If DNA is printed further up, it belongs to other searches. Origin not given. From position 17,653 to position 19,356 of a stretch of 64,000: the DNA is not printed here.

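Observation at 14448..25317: Ten-gene translationally coupled lipid operon with dedicated ACP, two acyl-AMP ligases, two fatty-acyl reductases, a lipid kinase and PlsC: candidate ether-lipid / fatty-alcohol lipid pathway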

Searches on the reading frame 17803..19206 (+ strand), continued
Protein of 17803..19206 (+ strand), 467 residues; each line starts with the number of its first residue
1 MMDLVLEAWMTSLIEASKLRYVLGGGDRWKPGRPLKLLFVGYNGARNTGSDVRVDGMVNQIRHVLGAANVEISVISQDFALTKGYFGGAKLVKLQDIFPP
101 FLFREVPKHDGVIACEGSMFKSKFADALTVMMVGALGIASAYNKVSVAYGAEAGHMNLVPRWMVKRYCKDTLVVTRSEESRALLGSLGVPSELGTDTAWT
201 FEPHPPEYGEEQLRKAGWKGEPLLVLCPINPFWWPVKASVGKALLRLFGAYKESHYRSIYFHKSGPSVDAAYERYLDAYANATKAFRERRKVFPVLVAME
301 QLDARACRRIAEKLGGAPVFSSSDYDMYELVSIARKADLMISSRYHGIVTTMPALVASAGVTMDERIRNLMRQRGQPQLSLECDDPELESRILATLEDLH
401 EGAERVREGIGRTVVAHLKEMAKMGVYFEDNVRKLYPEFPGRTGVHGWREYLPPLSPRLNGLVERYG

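Call 88: find_homologous_proteins(query=P0129)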
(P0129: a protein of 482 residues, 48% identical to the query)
Query P0129 (482 aa): 6734 proteins with E <= 0.001 among 8000 candidates; the best 120 are listed.
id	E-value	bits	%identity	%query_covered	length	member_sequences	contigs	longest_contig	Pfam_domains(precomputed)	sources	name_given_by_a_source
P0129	0.0e+0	1101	100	100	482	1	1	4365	-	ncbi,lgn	ncbi:MAG: polysaccharide pyruvyl transferase family protein [Polyangiales bacterium]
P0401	4.6e-144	499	52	96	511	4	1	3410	PF04230.20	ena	-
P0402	6.7e-144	499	51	96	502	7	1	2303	PF04230.20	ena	-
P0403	1.1e-143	498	54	92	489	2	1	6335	PF04230.20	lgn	-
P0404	1.3e-143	498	51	97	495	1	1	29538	PF04230.20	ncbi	-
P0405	1.7e-143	497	52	96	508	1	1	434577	PF04230.20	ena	-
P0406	2.5e-143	497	54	91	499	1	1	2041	PF04230.20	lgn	-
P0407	6.7e-143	495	52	97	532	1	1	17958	PF04230.20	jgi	jgi:polysaccharide pyruvyl transferase WcaK-like protein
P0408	9.1e-143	495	53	97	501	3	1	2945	PF04230.20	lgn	-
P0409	1.9e-142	494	53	91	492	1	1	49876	-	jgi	jgi:polysaccharide pyruvyl transferase WcaK-like protein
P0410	3.8e-142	493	51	97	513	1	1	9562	-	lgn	-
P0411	4.1e-142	493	49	97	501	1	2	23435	PF04230.20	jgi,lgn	jgi:polysaccharide pyruvyl transferase WcaK-like protein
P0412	4.5e-142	493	53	96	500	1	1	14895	PF04230.20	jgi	-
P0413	4.8e-142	493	53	97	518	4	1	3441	PF04230.20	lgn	-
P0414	1.1e-141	491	52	98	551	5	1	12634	PF04230.20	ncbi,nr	ncbi:MAG TPA: polysaccharide pyruvyl transferase family protein [Polyangiaceae bacterium LLY-WYZ-14_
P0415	1.4e-141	491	52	97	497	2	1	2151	PF04230.20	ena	-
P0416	3.0e-141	490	52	97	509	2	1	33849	PF04230.20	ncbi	ncbi:MAG: polysaccharide pyruvyl transferase family protein [Myxococcota bacterium]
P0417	4.2e-141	489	52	97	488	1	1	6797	PF04230.20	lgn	-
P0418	4.4e-141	489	51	97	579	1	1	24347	PF04230.20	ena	-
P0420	7.2e-141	489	52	97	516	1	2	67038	PF04230.20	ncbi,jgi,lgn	ncbi:MAG: polysaccharide pyruvyl transferase WcaK-like protein [Myxococcota bacterium]|jgi:polysacch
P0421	1.2e-140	488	49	97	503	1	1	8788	PF04230.20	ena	-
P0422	1.3e-140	488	51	96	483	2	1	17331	PF04230.20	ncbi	-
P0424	3.9e-140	486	53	91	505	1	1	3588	PF04230.20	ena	-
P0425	4.0e-140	486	54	92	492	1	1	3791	PF04230.20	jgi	jgi:polysaccharide pyruvyl transferase WcaK-like protein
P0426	4.6e-140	486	52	96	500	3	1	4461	PF04230.20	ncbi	-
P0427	8.4e-140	485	53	96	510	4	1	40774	PF04230.20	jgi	jgi:polysaccharide pyruvyl transferase WcaK-like protein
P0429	1.4e-139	484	53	97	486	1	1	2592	PF04230.20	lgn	-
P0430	1.8e-139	484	49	98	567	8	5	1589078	PF04230.20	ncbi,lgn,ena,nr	ncbi:MAG: polysaccharide pyruvyl transferase family protein [Myxococcales bacterium]|nr:polysacchari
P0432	3.0e-139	483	53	91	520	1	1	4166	PF04230.20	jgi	jgi:polysaccharide pyruvyl transferase WcaK-like protein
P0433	3.7e-139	483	49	97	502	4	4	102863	PF04230.20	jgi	jgi:polysaccharide pyruvyl transferase WcaK-like protein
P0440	4.3e-139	483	50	96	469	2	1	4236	PF04230.20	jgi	jgi:polysaccharide pyruvyl transferase WcaK-like protein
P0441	4.6e-139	483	51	97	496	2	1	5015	PF04230.20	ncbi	-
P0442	5.9e-139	482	51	98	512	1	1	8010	PF04230.20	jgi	jgi:polysaccharide pyruvyl transferase WcaK-like protein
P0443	6.9e-139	482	50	98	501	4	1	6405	PF04230.20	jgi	jgi:polysaccharide pyruvyl transferase WcaK-like protein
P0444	7.4e-139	482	50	96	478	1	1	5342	PF04230.20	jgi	jgi:polysaccharide pyruvyl transferase WcaK-like protein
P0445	7.6e-139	482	50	91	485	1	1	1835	PF04230.20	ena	-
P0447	9.9e-139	482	51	98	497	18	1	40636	PF04230.20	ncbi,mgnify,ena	mgnify:FL=1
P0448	1.1e-138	481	52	97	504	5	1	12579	PF04230.20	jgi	jgi:polysaccharide pyruvyl transferase WcaK-like protein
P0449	1.1e-138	481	49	98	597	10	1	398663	-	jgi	jgi:polysaccharide pyruvyl transferase WcaK-like protein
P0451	1.3e-138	481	50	98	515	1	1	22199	PF04230.20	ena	-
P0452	1.3e-138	481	51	93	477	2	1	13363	PF04230.20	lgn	-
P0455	1.9e-138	481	53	96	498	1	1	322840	PF04230.20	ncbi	-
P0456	2.1e-138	481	53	91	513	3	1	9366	PF04230.20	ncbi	-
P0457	2.2e-138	480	51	97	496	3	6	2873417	-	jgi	jgi:polysaccharide pyruvyl transferase WcaK-like protein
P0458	2.5e-138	480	52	91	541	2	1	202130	PF04230.20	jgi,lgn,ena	-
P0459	2.6e-138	480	51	97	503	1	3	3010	PF04230.20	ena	-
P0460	3.2e-138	480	50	96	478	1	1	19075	PF04230.20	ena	-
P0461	4.0e-138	480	52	96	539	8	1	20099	PF04230.20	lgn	-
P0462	5.9e-138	479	51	95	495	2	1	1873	PF04230.20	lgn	-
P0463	5.9e-138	479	51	97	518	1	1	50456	PF04230.20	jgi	-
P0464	6.8e-138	479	53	91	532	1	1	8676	PF04230.20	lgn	-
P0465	7.1e-138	479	50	97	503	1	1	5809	PF04230.20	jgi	jgi:polysaccharide pyruvyl transferase WcaK-like protein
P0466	7.4e-138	479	51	97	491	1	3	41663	PF04230.20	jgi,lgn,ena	-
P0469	1.2e-137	478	50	96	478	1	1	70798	PF04230.20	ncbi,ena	-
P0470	1.8e-137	477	48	98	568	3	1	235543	PF04230.20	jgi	jgi:polysaccharide pyruvyl transferase WcaK-like protein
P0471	1.9e-137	477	53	96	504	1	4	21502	PF04230.20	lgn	-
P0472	1.9e-137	477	56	86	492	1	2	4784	PF04230.20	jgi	jgi:polysaccharide pyruvyl transferase WcaK-like protein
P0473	2.1e-137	477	50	98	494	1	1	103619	PF04230.20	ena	-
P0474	2.1e-137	477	51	97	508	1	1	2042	PF04230.20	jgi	jgi:polysaccharide pyruvyl transferase WcaK-like protein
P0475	2.3e-137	477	49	96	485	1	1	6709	PF04230.20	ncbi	-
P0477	2.8e-137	477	54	91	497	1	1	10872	PF04230.20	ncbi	-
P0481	7.1e-137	475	50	96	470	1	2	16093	PF04230.20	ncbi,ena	-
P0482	9.8e-137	475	51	96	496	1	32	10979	PF04230.20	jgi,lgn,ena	-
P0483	1.0e-136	475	49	96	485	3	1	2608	PF04230.20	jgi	jgi:polysaccharide pyruvyl transferase WcaK-like protein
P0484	1.2e-136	475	51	92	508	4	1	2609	PF04230.20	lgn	-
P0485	1.3e-136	475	50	98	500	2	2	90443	-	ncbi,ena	-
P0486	1.3e-136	475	51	96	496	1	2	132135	PF04230.20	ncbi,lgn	ncbi:MAG: polysaccharide pyruvyl transferase family protein [Sandaracinaceae bacterium]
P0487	1.3e-136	475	50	97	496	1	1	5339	PF04230.20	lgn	-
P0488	1.3e-136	475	50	96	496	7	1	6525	PF04230.20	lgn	-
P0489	1.5e-136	474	52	96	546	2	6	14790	PF04230.20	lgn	-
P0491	1.5e-136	474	49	96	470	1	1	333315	PF04230.20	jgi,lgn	jgi:polysaccharide pyruvyl transferase WcaK-like protein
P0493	1.7e-136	474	50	96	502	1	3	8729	PF04230.20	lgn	-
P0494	1.8e-136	474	49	97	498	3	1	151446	PF04230.20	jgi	jgi:polysaccharide pyruvyl transferase WcaK-like protein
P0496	1.8e-136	474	50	98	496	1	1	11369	PF04230.20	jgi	jgi:polysaccharide pyruvyl transferase WcaK-like protein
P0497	1.8e-136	474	51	97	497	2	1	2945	PF04230.20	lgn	-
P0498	1.8e-136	474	51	97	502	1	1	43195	PF04230.20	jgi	-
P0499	2.1e-136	474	53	92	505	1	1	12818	PF04230.20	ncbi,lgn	-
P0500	2.1e-136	474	49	97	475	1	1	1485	PF04230.20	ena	-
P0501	2.2e-136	474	49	98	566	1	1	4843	PF04230.20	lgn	-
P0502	2.3e-136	474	50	96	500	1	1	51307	PF04230.20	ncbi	-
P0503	2.3e-136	474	50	97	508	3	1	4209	PF04230.20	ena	-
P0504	2.5e-136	474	49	96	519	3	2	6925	PF04230.20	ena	-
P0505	2.6e-136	474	51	96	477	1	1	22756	PF04230.20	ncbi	-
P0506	2.6e-136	474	51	97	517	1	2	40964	PF04230.20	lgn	-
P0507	2.9e-136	473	47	98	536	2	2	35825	PF04230.20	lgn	-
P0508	3.0e-136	473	50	96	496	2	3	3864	PF04230.20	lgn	-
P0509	3.2e-136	473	51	91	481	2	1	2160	PF04230.20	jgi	jgi:polysaccharide pyruvyl transferase WcaK-like protein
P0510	3.3e-136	473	51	92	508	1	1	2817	PF04230.20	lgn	-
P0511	3.3e-136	473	50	96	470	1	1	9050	PF04230.20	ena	-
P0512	3.5e-136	473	53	93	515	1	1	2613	PF04230.20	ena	-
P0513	3.6e-136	473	52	96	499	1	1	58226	PF04230.20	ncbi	-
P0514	3.9e-136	473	50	96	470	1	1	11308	PF04230.20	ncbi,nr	ncbi:MAG: polysaccharide pyruvyl transferase family protein [Acidobacteria bacterium]|nr:polysacchar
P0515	4.3e-136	473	49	96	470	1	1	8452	PF04230.20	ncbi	ncbi:MAG: polysaccharide pyruvyl transferase family protein [Terriglobales bacterium]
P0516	4.5e-136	473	51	97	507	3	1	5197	PF04230.20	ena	-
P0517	5.2e-136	473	52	96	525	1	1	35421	PF04230.20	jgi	jgi:polysaccharide pyruvyl transferase WcaK-like protein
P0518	6.2e-136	472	49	96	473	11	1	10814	PF04230.20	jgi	-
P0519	6.7e-136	472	51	95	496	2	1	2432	PF04230.20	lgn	-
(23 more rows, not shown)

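Call 89: find_encoding_contigs(protein=P0430, flank=10000, max_places=1)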
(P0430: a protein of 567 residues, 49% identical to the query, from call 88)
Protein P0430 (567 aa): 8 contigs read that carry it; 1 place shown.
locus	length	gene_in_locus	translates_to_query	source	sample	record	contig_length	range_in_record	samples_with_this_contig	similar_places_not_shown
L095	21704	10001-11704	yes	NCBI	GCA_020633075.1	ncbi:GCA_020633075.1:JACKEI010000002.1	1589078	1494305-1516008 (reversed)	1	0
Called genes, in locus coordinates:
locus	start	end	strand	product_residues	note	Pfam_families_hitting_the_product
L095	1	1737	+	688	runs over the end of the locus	PF08308:PEGA, PF13620:CarboxypepD_reg (faint), PF13715:CarbopepD_reg_2 (faint), PF08308:PEGA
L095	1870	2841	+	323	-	-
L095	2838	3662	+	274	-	-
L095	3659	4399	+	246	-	-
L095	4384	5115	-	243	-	PF20260:PUA_4, PF04452:Methyltrans_RNA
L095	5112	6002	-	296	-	PF06325:PrmA, PF05175:MTS, PF13847:Methyltransf_31 (weak), PF08241:Methyltransf_11 (weak), PF13649:Methyltransf_25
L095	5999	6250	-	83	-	-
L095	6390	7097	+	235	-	PF12710:HAD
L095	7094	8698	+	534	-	PF01370:Epimerase, PF07993:NAD_binding_4, PF03015:Sterile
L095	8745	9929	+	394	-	PF01073:3Beta_HSD (weak), PF01370:Epimerase, PF07993:NAD_binding_4, PF16363:GDP_Man_Dehyd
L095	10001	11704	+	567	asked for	PF04230:PS_pyruv_trans (faint)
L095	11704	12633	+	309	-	PF00378:ECH_1, PF16113:ECH_2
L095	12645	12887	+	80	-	PF00550:PP-binding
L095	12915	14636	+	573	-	PF00501:AMP-binding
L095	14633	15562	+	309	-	PF00781:DAGK_cat, PF19279:YegS_C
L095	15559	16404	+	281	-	PF01553:Acyltransferase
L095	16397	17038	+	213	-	PF00440:TetR_N, PF17932:TetR_C_24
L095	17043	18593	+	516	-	PF01163:RIO1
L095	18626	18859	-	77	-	-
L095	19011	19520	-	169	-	-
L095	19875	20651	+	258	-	PF05117:DUF695, PF06877:RraB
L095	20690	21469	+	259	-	PF00106:adh_short, PF08659:KR (weak), PF13561:adh_short_C2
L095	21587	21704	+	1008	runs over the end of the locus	PF10282:Lactonase (faint)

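Call 90: find_encoding_contigs(protein=P0457, flank=10000, max_places=1)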
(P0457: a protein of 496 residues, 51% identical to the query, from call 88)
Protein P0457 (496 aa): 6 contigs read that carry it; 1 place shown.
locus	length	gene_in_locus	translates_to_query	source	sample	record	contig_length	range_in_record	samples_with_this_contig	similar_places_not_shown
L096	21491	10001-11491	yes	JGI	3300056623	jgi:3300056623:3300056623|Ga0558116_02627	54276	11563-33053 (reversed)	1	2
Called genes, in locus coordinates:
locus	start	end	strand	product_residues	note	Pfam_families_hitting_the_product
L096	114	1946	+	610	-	-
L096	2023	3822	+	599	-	-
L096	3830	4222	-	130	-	PF01641:SelR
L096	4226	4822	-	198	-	-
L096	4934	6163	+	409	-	PF02786:CPSase_L_D2, PF02222:ATP-grasp (weak)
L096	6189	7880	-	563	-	PF08448:PAS_4 (faint), PF13188:PAS_8 (faint), PF00072:Response_reg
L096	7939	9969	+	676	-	-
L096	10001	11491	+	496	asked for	-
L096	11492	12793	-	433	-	PF00069:Pkinase, PF01636:APH (faint), PF07714:PK_Tyr_Ser-Thr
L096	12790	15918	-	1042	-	PF00069:Pkinase, PF07714:PK_Tyr_Ser-Thr, PF13191:AAA_16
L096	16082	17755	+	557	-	-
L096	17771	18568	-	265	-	PF01026:TatD_DNase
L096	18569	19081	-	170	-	PF13577:SnoaL_4 (faint)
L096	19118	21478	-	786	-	PF00535:Glycos_transf_2, PF00685:Sulfotransfer_1, PF13469:Sulfotransfer_3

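Call 97: list_cluster_members(proteins=[P0457, P0405, P0455, P0491, P0449, P0470, P0404, P0422, P0485, P0513])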
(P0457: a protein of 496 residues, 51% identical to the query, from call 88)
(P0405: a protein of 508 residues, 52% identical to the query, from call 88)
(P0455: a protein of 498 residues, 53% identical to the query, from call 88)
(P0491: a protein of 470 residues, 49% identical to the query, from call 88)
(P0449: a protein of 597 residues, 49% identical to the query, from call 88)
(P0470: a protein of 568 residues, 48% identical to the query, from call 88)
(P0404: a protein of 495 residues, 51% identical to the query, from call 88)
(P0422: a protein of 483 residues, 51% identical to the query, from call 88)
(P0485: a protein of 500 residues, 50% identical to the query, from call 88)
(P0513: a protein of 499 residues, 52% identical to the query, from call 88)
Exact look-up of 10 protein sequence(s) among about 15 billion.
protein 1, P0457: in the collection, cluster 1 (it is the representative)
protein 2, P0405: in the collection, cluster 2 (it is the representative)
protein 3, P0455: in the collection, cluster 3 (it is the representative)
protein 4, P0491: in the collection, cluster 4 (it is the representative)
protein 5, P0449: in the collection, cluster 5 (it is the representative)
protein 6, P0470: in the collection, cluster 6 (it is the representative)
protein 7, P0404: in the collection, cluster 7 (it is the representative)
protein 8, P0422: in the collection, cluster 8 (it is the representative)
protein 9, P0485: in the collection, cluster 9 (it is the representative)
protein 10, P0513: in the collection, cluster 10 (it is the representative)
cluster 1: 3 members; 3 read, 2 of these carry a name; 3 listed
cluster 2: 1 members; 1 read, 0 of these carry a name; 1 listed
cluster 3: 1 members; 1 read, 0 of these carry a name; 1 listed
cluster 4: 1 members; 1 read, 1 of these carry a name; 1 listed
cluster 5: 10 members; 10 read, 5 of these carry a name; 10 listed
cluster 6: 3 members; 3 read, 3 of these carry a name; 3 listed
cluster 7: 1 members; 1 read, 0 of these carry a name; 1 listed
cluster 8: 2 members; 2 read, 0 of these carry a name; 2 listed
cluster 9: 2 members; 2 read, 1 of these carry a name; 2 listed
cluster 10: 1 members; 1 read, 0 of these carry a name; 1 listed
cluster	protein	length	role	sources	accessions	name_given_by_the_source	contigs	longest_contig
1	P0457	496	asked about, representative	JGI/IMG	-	polysaccharide pyruvyl transferase WcaK-like protein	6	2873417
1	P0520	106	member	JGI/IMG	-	hypothetical protein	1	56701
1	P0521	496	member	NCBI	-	-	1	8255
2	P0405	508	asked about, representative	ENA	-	-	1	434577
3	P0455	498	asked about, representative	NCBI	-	-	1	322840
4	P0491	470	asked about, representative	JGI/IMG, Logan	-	polysaccharide pyruvyl transferase WcaK-like protein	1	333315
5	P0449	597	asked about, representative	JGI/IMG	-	polysaccharide pyruvyl transferase WcaK-like protein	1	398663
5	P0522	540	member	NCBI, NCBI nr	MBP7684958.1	MAG: hypothetical protein KBB95_23790, partial [Deltaproteobacteria bacterium] | hypothetical protein [Deltaproteobacteria bacterium]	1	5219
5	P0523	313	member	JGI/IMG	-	hypothetical protein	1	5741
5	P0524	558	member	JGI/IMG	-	polysaccharide pyruvyl transferase WcaK-like protein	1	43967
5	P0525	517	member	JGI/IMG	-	polysaccharide pyruvyl transferase WcaK-like protein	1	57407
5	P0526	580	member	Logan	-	-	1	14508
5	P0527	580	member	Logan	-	-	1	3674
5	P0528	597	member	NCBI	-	-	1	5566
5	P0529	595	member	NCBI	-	-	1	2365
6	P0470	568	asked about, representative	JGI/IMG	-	polysaccharide pyruvyl transferase WcaK-like protein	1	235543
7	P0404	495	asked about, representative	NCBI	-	-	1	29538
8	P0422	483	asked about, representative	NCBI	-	-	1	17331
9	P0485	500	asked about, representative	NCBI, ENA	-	-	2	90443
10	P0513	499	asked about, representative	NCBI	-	-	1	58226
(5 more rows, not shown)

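Call 103: find_related_loci(query=A3, collection=metagenome_contigs, flank=9000)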
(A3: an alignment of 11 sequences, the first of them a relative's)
Query A3 (466 aa) in metagenome_contigs; peptide patterns used: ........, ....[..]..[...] (x = any residue, [..] = any of these).
358 stretches matched a pattern; 27 encode a relative of the query (tblastn E <= 1e-3); 26 distinct loci.
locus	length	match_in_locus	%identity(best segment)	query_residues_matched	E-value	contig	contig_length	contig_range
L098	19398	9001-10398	100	1-466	0e+0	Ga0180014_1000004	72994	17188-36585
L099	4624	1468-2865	87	1-466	0e+0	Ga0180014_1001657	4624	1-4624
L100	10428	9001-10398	72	1-466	0e+0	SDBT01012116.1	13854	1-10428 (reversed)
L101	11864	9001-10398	70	1-466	0e+0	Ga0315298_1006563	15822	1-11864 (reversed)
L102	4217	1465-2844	70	1-460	0e+0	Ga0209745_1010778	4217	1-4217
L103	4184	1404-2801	69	1-466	0e+0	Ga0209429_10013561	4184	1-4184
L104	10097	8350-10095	69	1-460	0e+0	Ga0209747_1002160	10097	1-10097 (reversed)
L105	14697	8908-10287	68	1-460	0e+0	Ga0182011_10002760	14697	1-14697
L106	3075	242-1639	67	1-466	0e+0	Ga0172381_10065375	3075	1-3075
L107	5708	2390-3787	67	1-466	0e+0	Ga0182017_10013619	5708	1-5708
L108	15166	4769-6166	68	1-466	0e+0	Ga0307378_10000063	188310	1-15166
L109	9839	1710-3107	67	1-466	0e+0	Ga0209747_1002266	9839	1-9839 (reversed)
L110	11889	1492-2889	65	1-466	0e+0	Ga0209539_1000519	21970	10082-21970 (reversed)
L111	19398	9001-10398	66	1-466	0e+0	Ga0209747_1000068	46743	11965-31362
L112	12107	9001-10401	64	1-466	0e+0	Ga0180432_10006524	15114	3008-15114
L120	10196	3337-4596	49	20-439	2e-133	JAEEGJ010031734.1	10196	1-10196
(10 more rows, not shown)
